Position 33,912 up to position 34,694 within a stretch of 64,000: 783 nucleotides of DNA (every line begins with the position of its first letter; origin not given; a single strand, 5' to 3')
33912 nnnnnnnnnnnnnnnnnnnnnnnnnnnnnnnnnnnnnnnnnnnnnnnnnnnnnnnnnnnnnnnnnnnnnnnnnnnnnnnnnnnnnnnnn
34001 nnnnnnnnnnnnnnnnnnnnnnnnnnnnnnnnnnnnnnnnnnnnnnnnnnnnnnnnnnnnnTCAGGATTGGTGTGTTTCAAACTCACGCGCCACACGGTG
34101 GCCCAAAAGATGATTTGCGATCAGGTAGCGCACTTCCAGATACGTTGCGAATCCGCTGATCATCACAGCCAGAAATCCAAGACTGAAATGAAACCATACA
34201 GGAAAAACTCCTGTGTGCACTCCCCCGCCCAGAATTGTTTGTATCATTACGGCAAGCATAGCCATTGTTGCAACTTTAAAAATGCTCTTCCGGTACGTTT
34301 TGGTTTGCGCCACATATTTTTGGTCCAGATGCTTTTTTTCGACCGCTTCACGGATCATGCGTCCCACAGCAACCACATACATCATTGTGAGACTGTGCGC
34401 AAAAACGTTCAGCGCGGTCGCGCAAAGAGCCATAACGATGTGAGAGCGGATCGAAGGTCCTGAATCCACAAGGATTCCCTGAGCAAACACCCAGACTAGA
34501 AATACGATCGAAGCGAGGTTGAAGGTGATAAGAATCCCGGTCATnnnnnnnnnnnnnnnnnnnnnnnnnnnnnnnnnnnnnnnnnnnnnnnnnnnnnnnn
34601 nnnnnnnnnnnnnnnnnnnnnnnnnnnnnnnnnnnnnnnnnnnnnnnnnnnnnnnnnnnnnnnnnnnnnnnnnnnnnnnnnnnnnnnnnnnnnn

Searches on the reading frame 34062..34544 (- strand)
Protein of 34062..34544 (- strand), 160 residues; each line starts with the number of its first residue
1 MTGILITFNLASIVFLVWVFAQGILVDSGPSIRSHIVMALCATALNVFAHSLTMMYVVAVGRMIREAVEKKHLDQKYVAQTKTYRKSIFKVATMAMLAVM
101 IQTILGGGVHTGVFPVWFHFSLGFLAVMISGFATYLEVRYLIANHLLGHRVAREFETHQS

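Call 5: search_protein_families(library=pfam, proteins=[window:34062-34544:-], max_evalue=0.1)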
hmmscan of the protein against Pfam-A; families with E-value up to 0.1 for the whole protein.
window:34062-34544:- (160 aa): 1 family
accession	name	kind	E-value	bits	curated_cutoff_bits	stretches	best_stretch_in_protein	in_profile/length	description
PF23544.1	AtuA_ferredoxin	-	0.073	13.8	27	0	37-111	22-92/113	AtuA ferredoxin-like domain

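Call 6: search_protein_families(library=ncbifam, proteins=[window:34062-34544:-], max_evalue=0.1)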
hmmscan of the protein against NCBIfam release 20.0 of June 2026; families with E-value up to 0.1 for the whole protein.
window:34062-34544:- (160 aa): 2 families
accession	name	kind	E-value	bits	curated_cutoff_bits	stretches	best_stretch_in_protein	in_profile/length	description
TIGR04060.1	formate_focA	equivalog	0.00034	19.9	290.1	1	36-117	181-264/268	formate transporter FocA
NF008069.0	PRK10805.1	equivalog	0.0045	16.5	440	1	28-113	184-272/285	formate transporter FocA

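Call 23: find_homologous_proteins(query=window:34062-34544:-)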
Query window:34062-34544:- (160 aa): 62 proteins with E <= 0.001 among 80 candidates.
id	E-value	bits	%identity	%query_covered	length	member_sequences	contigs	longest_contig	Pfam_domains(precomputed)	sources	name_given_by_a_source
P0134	5.5e-97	340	100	100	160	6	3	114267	-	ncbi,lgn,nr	ncbi:hypothetical protein L0222_30630 [bacterium]|nr:hypothetical protein [bacterium] MCI0602196.1 h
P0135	4.6e-86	304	89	100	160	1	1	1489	-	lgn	-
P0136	6.4e-85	301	90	98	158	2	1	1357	-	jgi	jgi:hypothetical protein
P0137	3.4e-77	276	81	99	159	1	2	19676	-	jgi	jgi:amino acid transporter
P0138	1.3e-76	274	80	98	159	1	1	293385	-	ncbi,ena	-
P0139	2.0e-76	273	82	98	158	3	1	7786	-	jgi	jgi:hypothetical protein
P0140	5.6e-76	272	81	99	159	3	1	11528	-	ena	-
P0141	1.4e-75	270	79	99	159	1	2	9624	-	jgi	jgi:hypothetical protein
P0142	2.4e-75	270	81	98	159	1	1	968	-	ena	-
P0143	1.0e-74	268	79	99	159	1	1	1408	-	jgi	jgi:hypothetical protein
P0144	1.4e-74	267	81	98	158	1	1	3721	-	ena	-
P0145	3.3e-74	266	80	98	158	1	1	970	-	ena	-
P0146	8.1e-74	265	79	98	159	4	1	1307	-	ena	-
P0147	2.8e-73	263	78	98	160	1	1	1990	-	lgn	-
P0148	3.0e-73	263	77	99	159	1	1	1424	-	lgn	-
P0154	9.0e-64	232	74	98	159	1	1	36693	-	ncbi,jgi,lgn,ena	-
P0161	1.6e-53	199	59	100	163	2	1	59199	-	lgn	-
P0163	7.4e-53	197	60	100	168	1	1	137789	-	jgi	jgi:hypothetical protein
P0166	2.1e-52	195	62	98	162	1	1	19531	-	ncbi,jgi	jgi:hypothetical protein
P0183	7.1e-49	184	55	99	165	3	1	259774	-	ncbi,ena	-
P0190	2.1e-44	169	59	90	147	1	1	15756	-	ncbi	-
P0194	1.9e-32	130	60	69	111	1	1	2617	-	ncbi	ncbi:MAG TPA: hypothetical protein VH815_03485, partial [Acidobacteriota bacterium]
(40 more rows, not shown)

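Call 25: find_encoding_contigs(protein=P0138, flank=7000, max_places=1)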
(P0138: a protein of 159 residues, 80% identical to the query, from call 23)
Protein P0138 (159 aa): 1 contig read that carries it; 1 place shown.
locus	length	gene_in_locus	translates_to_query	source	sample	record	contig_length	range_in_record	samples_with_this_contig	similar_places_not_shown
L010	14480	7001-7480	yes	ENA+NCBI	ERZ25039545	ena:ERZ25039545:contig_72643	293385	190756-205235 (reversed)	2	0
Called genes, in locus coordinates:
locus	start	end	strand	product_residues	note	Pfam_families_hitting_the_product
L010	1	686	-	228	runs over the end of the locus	PF10502:Peptidase_S26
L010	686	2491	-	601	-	PF00009:GTP_EFTU, PF03144:GTP_EFTU_D2, PF22042:EF-G_D2 (weak), PF00679:EFG_C, PF06421:LepA_C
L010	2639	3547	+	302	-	PF01497:Peripla_BP_2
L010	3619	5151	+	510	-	-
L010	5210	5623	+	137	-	PF13620:CarboxypepD_reg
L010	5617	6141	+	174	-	PF13414:TPR_11, PF13424:TPR_12 (weak), PF13432:TPR_16, PF14559:TPR_19, PF25063:ARM_TT21_C, PF00515:TPR_1, PF07719:TPR_2, PF00515:TPR_1, +14 more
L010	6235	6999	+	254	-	PF12146:Hydrolase_4, PF00561:Abhydrolase_1, PF12697:Abhydrolase_6, PF08386:Abhydrolase_4 (faint)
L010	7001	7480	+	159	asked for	-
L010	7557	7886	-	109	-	PF01588:tRNA_bind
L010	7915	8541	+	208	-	-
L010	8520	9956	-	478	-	PF00392:GntR, PF00155:Aminotran_1_2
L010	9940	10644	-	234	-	PF00702:Hydrolase, PF13419:HAD_2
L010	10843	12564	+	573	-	PF00501:AMP-binding, PF23024:AMP-dom_DIP2-like (weak)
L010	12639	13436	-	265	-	PF06181:Urate_ox_N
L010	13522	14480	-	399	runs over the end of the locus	PF01512:Complex1_51K, PF10531:SLBB, PF10589:NADH_4Fe-4S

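Call 26: find_encoding_contigs(protein=P0183, flank=7000, max_places=1)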
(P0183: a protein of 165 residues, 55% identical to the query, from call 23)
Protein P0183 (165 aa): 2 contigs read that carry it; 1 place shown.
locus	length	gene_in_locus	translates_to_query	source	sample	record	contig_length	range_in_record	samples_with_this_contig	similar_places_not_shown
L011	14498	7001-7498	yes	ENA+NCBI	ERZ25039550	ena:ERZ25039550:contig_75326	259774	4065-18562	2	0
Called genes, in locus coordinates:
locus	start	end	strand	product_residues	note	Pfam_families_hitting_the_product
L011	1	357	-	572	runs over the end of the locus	PF00675:Peptidase_M16 (weak), PF05193:Peptidase_M16_C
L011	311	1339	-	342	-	PF00675:Peptidase_M16, PF05193:Peptidase_M16_C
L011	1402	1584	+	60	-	PF06906:DUF1272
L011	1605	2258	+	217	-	PF01497:Peripla_BP_2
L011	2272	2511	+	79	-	-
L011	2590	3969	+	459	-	-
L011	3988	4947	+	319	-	PF13620:CarboxypepD_reg, PF13414:TPR_11, PF13424:TPR_12 (weak), PF13432:TPR_16, PF14559:TPR_19, PF13431:TPR_17, PF00515:TPR_1, PF07719:TPR_2, +15 more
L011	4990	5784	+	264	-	PF00561:Abhydrolase_1, PF12146:Hydrolase_4, PF12697:Abhydrolase_6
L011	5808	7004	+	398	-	PF13439:Glyco_transf_4, PF13477:Glyco_trans_4_2, PF13579:Glyco_trans_4_4, PF20706:GT4-conflict (faint), PF00534:Glycos_transf_1, PF13692:Glyco_trans_1_4, PF13524:Glyco_trans_1_2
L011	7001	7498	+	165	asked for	-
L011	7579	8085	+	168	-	PF01957:NfeD (weak)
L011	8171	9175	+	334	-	PF01145:Band_7, PF16200:Band_7_C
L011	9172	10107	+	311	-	PF01145:Band_7, PF16200:Band_7_C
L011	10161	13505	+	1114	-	PF00128:Alpha-amylase, PF18085:Mak_N_cap (faint), PF16657:Malt_amylase_C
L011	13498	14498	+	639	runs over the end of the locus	PF22019:GlgB_N (weak), PF02922:CBM_48, PF00128:Alpha-amylase (weak), PF02806:Alpha-amylase_C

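Call 27: find_encoding_contigs(protein=P0163, flank=7000, max_places=1)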
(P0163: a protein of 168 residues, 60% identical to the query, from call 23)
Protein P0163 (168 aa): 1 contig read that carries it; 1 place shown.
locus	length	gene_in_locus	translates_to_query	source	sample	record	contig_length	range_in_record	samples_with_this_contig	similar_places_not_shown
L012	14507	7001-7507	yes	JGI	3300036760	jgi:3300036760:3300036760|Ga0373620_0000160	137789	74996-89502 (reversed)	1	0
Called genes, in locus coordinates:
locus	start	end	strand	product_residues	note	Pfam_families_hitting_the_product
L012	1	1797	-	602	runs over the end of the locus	PF00009:GTP_EFTU, PF22042:EF-G_D2 (faint), PF03144:GTP_EFTU_D2, PF00679:EFG_C, PF06421:LepA_C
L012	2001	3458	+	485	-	-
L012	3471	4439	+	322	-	PF13620:CarboxypepD_reg, PF25063:ARM_TT21_C, PF13414:TPR_11, PF13432:TPR_16, PF14559:TPR_19, PF00515:TPR_1 (weak), PF07719:TPR_2 (weak), PF13432:TPR_16 (weak), +11 more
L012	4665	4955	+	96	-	-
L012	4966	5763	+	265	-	PF00561:Abhydrolase_1, PF12146:Hydrolase_4, PF12697:Abhydrolase_6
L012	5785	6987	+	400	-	PF13477:Glyco_trans_4_2, PF13579:Glyco_trans_4_4, PF13439:Glyco_transf_4, PF20706:GT4-conflict (weak), PF00534:Glycos_transf_1, PF13692:Glyco_trans_1_4, PF13524:Glyco_trans_1_2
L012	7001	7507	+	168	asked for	-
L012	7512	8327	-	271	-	PF00248:Aldo_ket_red (weak)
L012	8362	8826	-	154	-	PF22784:PTP-SAK, PF22785:Tc-R-P, PF05706:CDKN3, PF00782:DSPc (weak), PF00102:Y_phosphatase (weak)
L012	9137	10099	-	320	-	PF00291:PALP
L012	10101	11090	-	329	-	PF02423:OCD_Mu_crystall, PF01488:Shikimate_DH (weak)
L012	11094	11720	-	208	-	PF10604:Polyketide_cyc2, PF03364:Polyketide_cyc (weak)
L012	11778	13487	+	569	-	PF00501:AMP-binding, PF23024:AMP-dom_DIP2-like (weak)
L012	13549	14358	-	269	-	PF06181:Urate_ox_N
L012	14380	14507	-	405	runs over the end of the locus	PF01512:Complex1_51K, PF22461:SLBB_2 (faint), PF10531:SLBB, PF10589:NADH_4Fe-4S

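Call 34: search_protein_families(library=pfam, alignment_id=A3, max_evalue=10)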
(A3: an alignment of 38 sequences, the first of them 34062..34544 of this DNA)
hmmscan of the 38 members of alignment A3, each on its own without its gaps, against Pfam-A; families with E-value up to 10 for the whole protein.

A. member 1, window:34062-34544:- (160 aa): 2 families
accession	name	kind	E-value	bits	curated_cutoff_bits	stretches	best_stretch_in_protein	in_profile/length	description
PF23544.1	AtuA_ferredoxin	-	0.073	13.8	27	1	37-111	22-92/113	AtuA ferredoxin-like domain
PF13301.11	DUF4079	-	7.8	7.2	31.4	1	45-134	8-99/141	Protein of unknown function (DUF4079)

B. families by the number of members that match (of 38 scanned): 46 families (the first 25 are shown)
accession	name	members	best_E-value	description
PF20990.2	DUF2207_C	10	0.0037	Predicted membrane protein (DUF2207) C-terminal domain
PF13301.11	DUF4079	9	0.0078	Protein of unknown function (DUF4079)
PF10864.13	DUF2663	6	0.15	Protein of unknown function (DUF2663)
PF04123.18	DUF373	5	0.44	Domain of unknown function (DUF373)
PF25587.1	Rv2743c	4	0.15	Rv2743c family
PF18114.7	Suv3_N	2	0.0068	Suv3 helical N-terminal domain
PF02308.21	MgtC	2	0.018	MgtC family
PF24283.1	DUF7471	2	0.034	Family of unknown function (DUF7471)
PF10749.14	DUF2534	2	0.045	Protein of unknown function (DUF2534)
PF23544.1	AtuA_ferredoxin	2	0.073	AtuA ferredoxin-like domain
PF13314.11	DUF4083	2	0.079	Domain of unknown function (DUF4083)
PF17197.9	DUF5134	2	0.085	Domain of unknown function (DUF5134)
PF09874.14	DUF2101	2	0.095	Predicted membrane protein (DUF2101)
PF04418.17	DUF543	2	0.13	Domain of unknown function (DUF543)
PF18181.6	SLATT_1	2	0.79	SMODS and SLOG-associating 2TM effector domain 1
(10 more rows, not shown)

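Call 60: list_cluster_members(proteins=[P0134, P0138, P0154, P0166, P0183, P0190, P0194, P0001, P0012])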
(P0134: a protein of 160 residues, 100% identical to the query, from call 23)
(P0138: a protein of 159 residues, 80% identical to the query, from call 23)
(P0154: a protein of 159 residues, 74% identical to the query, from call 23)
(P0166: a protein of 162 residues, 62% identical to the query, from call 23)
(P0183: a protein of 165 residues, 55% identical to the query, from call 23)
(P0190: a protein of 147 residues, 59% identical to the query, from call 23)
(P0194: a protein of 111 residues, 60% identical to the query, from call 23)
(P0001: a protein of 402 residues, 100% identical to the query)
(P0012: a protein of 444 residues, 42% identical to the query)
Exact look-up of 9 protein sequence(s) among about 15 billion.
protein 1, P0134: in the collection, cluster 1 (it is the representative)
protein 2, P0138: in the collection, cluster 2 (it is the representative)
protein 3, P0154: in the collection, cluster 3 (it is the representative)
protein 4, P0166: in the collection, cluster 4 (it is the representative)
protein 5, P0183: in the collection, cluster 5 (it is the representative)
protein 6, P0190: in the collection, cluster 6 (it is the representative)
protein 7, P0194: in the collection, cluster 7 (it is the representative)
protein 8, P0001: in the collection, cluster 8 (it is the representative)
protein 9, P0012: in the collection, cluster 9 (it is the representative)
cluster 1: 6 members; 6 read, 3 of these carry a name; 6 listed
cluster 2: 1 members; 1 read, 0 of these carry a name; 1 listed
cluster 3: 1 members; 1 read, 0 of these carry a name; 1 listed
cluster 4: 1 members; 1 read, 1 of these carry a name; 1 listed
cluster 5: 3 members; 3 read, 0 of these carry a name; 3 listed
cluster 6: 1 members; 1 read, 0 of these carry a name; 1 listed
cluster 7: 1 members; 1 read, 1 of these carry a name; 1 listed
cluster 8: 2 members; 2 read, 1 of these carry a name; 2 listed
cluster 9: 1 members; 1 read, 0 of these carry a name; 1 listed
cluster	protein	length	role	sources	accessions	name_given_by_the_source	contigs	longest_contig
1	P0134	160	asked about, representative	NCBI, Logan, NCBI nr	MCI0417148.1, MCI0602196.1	hypothetical protein L0222_30630 [bacterium] | hypothetical protein [bacterium]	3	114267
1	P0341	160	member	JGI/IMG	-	hypothetical protein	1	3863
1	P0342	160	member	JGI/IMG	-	hypothetical protein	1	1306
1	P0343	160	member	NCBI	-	-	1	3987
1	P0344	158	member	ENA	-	-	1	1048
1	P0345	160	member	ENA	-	-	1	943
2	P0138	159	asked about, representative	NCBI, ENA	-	-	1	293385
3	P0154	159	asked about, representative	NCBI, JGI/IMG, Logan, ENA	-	-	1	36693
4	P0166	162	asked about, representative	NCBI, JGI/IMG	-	hypothetical protein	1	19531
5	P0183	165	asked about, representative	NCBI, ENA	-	-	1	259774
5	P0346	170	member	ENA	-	-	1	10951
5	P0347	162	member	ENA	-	-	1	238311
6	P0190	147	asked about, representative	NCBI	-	-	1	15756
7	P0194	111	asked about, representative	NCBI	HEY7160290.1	MAG TPA: hypothetical protein VH815_03485, partial [Acidobacteriota bacterium]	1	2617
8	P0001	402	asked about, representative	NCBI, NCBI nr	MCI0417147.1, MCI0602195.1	hypothetical protein L0222_30625 [bacterium] | hypothetical protein [bacterium]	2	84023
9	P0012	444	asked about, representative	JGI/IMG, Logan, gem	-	-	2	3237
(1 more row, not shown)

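Call 64: find_encoding_contigs(protein=P0161, flank=7000, max_places=1)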
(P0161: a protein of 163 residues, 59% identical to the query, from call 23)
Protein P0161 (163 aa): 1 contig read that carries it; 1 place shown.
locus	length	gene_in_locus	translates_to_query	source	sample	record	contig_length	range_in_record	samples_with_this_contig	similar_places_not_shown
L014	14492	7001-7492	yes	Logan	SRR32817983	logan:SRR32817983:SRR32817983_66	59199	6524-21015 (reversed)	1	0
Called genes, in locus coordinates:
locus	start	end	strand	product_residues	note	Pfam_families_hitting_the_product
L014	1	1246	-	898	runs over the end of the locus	PF00675:Peptidase_M16, PF05193:Peptidase_M16_C, PF00675:Peptidase_M16 (weak), PF05193:Peptidase_M16_C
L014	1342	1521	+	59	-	PF06906:DUF1272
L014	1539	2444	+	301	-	PF01497:Peripla_BP_2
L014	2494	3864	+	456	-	-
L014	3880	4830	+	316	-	PF13620:CarboxypepD_reg, PF17802:SpaA (weak), PF13424:TPR_12, PF13432:TPR_16, PF14559:TPR_19, PF13431:TPR_17, PF00515:TPR_1, PF07719:TPR_2, +21 more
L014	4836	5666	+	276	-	PF00561:Abhydrolase_1, PF12146:Hydrolase_4, PF12697:Abhydrolase_6, PF00326:Peptidase_S9 (faint), PF03096:Ndr (faint), PF01738:DLH (faint), PF03959:FSH1 (weak), PF08386:Abhydrolase_4 (weak)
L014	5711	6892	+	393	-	PF13439:Glyco_transf_4, PF13477:Glyco_trans_4_2, PF13579:Glyco_trans_4_4, PF00534:Glycos_transf_1, PF13692:Glyco_trans_1_4, PF13524:Glyco_trans_1_2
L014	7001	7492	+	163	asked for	-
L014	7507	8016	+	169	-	PF01957:NfeD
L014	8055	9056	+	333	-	PF01145:Band_7, PF16200:Band_7_C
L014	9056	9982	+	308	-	PF01145:Band_7, PF16200:Band_7_C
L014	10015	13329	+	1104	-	PF00128:Alpha-amylase, PF16657:Malt_amylase_C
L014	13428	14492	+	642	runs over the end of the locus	PF22019:GlgB_N (weak), PF02922:CBM_48, PF00128:Alpha-amylase, PF02806:Alpha-amylase_C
